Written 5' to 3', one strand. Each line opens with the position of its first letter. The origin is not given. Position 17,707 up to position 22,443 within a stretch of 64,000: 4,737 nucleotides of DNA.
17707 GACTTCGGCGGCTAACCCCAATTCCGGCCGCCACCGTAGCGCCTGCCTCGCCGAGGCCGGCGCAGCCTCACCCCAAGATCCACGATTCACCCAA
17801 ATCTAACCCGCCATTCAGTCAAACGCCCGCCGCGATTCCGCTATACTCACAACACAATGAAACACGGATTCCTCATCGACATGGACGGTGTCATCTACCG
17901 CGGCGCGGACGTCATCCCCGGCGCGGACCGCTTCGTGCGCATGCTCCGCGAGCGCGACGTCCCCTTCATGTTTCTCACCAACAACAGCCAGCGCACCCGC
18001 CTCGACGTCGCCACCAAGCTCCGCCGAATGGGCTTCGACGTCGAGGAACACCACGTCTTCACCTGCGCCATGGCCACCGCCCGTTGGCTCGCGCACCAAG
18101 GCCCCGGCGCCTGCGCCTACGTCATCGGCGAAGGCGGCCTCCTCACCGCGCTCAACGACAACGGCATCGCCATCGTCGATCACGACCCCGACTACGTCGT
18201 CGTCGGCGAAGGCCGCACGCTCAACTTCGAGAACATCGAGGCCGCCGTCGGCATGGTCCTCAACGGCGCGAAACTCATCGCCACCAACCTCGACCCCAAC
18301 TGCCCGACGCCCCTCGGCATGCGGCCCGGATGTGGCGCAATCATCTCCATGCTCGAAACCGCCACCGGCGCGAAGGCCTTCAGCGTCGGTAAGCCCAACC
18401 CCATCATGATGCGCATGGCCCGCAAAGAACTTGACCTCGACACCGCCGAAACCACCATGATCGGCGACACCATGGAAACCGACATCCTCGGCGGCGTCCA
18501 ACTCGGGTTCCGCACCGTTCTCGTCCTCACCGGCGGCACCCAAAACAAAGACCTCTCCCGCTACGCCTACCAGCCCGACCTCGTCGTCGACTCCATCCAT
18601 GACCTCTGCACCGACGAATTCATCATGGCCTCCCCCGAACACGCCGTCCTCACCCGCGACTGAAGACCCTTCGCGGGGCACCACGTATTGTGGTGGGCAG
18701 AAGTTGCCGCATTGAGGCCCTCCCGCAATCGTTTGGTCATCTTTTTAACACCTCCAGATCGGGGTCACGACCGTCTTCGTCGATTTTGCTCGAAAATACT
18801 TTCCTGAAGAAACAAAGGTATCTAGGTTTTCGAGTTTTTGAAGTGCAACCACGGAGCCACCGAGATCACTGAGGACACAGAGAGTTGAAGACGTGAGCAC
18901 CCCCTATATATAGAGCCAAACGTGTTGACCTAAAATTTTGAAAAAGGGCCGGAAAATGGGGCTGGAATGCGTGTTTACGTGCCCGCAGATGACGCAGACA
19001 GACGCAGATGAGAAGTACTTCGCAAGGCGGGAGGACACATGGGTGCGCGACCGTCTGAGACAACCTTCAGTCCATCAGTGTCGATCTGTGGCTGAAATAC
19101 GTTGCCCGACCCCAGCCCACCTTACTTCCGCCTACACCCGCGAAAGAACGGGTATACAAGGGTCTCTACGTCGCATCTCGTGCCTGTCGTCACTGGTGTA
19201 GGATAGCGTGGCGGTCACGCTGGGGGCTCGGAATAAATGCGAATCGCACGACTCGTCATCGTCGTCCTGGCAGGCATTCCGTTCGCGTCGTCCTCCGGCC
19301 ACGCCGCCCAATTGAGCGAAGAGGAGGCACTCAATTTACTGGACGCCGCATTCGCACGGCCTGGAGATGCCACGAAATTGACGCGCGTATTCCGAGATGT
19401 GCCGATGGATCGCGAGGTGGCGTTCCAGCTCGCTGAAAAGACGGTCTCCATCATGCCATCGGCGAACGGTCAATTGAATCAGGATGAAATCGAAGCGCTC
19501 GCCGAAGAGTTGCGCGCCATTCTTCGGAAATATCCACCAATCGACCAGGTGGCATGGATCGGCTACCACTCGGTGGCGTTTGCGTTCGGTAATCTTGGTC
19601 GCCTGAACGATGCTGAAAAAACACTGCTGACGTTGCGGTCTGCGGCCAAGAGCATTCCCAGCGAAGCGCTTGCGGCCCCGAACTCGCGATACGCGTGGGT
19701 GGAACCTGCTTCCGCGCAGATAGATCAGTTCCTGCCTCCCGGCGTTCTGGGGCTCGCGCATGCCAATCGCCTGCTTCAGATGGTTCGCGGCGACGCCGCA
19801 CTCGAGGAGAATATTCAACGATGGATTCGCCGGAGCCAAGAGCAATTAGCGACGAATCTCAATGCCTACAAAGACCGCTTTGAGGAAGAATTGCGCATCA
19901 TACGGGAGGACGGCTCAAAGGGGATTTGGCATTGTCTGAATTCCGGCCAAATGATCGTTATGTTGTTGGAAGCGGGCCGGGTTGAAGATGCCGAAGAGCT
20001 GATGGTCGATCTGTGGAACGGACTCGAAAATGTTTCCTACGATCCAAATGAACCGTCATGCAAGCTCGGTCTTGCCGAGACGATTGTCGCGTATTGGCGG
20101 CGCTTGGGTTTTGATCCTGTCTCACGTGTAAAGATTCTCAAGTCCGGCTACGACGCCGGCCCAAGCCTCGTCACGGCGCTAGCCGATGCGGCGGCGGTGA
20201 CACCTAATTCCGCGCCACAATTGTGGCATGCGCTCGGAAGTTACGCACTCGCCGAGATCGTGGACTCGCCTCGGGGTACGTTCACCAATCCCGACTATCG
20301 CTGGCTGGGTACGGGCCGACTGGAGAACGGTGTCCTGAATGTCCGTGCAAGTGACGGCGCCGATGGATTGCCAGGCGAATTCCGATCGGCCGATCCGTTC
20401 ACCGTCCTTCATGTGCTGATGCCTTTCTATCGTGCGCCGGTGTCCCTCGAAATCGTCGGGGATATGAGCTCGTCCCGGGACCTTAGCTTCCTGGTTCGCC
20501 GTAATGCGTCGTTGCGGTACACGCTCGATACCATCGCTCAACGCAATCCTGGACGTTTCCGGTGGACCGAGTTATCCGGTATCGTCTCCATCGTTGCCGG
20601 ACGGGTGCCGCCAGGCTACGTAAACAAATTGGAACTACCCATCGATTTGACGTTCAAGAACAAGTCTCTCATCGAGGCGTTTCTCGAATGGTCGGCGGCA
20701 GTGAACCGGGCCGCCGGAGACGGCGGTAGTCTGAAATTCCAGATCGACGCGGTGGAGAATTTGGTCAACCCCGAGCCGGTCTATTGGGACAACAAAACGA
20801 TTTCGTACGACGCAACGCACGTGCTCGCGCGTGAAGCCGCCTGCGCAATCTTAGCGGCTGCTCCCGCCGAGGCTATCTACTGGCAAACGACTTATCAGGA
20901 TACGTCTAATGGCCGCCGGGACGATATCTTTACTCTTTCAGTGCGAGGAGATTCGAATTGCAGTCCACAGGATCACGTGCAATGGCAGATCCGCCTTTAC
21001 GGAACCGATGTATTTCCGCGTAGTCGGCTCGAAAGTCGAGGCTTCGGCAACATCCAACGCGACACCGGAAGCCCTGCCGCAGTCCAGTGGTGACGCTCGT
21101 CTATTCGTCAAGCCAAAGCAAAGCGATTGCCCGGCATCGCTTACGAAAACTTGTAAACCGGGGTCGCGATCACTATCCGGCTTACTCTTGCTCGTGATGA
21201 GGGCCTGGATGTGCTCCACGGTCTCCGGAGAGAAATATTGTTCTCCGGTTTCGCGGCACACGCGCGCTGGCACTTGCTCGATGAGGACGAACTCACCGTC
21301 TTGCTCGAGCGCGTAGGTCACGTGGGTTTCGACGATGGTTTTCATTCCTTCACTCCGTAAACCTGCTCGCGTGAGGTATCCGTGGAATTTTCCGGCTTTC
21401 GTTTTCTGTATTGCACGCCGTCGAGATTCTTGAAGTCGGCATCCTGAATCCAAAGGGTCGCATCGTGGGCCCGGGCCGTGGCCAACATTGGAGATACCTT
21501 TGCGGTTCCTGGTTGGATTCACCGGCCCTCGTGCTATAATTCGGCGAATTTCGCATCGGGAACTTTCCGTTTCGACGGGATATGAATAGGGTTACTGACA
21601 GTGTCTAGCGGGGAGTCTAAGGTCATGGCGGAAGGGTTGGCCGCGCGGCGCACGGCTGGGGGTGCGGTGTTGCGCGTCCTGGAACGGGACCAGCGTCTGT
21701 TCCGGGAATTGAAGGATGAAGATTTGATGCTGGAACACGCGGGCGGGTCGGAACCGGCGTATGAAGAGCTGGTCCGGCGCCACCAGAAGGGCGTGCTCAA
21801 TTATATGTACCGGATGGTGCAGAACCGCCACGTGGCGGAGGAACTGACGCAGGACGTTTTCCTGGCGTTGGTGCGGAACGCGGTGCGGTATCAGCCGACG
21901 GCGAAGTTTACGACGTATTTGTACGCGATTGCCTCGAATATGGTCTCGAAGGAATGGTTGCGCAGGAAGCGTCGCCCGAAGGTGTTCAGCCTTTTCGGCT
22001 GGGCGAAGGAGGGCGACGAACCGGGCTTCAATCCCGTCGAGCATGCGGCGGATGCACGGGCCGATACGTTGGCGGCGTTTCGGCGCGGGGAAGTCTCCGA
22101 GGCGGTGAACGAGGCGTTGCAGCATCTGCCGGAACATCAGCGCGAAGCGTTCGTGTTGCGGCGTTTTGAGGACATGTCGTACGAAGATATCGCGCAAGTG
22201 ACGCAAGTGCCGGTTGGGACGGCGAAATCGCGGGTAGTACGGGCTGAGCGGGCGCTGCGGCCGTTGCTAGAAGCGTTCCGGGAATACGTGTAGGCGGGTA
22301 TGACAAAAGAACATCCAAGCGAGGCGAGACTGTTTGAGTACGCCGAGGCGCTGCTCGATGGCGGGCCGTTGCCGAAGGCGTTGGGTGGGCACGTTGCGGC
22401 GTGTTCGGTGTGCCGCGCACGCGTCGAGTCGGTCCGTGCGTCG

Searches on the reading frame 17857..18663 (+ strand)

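Call 42: search_protein_families(library=pfam, proteins=[window:17857-18663:+], max_evalue=0.00001)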
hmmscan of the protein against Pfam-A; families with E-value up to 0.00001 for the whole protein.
window:17857-18663:+ (268 aa): 4 families
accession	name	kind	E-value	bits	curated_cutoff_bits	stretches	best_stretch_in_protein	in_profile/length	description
PF13344.12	Hydrolase_6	-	3.5e-29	101.2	27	1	5-104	1-100/101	Haloacid dehalogenase-like hydrolase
PF13242.12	Hydrolase_like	-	7.7e-25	87.1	22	1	177-250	2-75/75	HAD-hyrolase-like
PF00702.32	Hydrolase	-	1.1e-13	52.5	26.4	1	4-217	3-191/191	haloacid dehalogenase-like hydrolase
PF13419.12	HAD_2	-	2.3e-06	28.3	23.8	1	162-223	118-178/178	Haloacid dehalogenase-like hydrolase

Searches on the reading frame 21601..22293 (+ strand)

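Call 42: search_protein_families(library=pfam, proteins=[window:21601-22293:+], max_evalue=0.00001)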
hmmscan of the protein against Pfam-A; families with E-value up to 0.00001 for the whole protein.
window:21601-22293:+ (230 aa): 3 families
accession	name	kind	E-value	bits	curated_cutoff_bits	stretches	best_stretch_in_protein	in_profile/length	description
PF08281.18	Sigma70_r4_2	-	1.3e-18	66.8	25.7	1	167-219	2-54/54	Sigma-70, region 4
PF04542.20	Sigma70_r2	-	1.5e-14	53.9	24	1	57-125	1-71/71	Sigma-70 region 2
PF04545.22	Sigma70_r4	-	3.7e-11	42.8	24.1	1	172-220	1-49/50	Sigma-70, region 4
